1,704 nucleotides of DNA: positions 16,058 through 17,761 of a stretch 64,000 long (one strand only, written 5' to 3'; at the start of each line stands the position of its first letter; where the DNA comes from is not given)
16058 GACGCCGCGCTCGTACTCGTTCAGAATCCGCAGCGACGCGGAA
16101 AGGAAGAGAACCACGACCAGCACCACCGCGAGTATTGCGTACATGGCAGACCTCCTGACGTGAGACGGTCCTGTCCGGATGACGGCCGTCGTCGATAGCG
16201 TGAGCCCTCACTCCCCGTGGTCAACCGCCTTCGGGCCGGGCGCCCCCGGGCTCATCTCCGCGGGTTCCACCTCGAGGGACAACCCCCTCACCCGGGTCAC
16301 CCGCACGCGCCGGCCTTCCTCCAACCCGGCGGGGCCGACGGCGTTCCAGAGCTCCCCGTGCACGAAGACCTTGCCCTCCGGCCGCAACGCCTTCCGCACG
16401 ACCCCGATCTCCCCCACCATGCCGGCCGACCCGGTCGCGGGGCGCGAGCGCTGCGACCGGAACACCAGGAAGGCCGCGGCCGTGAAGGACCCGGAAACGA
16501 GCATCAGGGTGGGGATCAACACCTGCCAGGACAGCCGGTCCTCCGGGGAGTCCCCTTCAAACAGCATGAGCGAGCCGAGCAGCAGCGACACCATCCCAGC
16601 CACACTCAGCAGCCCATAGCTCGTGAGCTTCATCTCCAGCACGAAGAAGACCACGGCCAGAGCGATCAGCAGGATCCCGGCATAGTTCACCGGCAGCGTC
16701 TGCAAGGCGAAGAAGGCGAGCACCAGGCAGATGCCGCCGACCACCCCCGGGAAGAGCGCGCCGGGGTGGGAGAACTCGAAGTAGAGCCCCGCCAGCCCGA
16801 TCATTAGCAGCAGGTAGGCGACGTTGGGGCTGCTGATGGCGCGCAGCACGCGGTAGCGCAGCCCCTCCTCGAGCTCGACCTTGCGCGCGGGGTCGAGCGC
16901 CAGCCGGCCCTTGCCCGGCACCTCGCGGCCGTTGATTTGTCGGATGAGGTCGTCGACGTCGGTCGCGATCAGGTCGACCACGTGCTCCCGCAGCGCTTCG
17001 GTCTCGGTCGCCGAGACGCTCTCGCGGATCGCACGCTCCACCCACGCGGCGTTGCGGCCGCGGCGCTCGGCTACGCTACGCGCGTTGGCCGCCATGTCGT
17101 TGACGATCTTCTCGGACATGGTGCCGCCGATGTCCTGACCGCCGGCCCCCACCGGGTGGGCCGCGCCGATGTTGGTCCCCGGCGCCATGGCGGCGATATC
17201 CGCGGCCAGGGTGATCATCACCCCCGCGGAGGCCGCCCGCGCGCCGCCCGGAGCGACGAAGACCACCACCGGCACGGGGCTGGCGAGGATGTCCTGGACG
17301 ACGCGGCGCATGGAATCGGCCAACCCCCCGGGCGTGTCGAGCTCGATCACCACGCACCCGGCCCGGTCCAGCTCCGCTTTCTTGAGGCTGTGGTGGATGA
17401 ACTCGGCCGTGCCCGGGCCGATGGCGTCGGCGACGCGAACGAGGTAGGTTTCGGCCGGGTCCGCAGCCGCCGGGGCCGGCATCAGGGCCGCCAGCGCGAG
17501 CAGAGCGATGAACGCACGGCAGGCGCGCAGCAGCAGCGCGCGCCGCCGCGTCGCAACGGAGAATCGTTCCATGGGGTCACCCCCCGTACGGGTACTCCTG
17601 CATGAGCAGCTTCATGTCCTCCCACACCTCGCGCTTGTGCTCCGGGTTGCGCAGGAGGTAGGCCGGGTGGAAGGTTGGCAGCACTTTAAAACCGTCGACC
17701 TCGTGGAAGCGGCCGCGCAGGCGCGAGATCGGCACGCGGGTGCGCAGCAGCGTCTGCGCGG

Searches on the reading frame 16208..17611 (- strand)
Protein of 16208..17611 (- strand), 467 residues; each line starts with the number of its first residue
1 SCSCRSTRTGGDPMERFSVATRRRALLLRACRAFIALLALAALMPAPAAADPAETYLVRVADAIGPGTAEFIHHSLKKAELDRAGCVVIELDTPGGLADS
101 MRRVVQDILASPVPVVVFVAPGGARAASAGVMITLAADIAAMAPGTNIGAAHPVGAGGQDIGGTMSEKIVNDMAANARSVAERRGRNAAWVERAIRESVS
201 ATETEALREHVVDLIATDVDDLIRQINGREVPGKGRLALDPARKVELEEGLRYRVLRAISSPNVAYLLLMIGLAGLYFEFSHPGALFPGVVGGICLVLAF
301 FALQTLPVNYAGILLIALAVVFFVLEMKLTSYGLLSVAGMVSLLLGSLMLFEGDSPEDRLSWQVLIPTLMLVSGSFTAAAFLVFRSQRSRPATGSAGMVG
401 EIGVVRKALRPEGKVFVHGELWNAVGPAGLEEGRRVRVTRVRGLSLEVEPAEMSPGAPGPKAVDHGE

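Call 27: search_protein_families(library=pfam, proteins=[window:16208-17611:-], max_evalue=0.00001)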
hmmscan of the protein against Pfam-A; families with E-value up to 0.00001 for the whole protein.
window:16208-17611:- (467 aa): 3 families
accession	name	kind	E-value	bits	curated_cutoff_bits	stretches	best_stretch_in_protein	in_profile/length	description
PF24961.1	NfeD_membrane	-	4.7e-27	94.8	26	1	263-379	1-116/119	NfeD integral membrane domain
PF25145.1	NfeD1b_N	-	2.1e-22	80.1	40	1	55-217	2-157/189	NfeD1b, N-terminal domain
PF01957.25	NfeD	-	5.5e-15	55.8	29.1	1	397-450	3-57/57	NfeD-like C-terminal, partner-binding domain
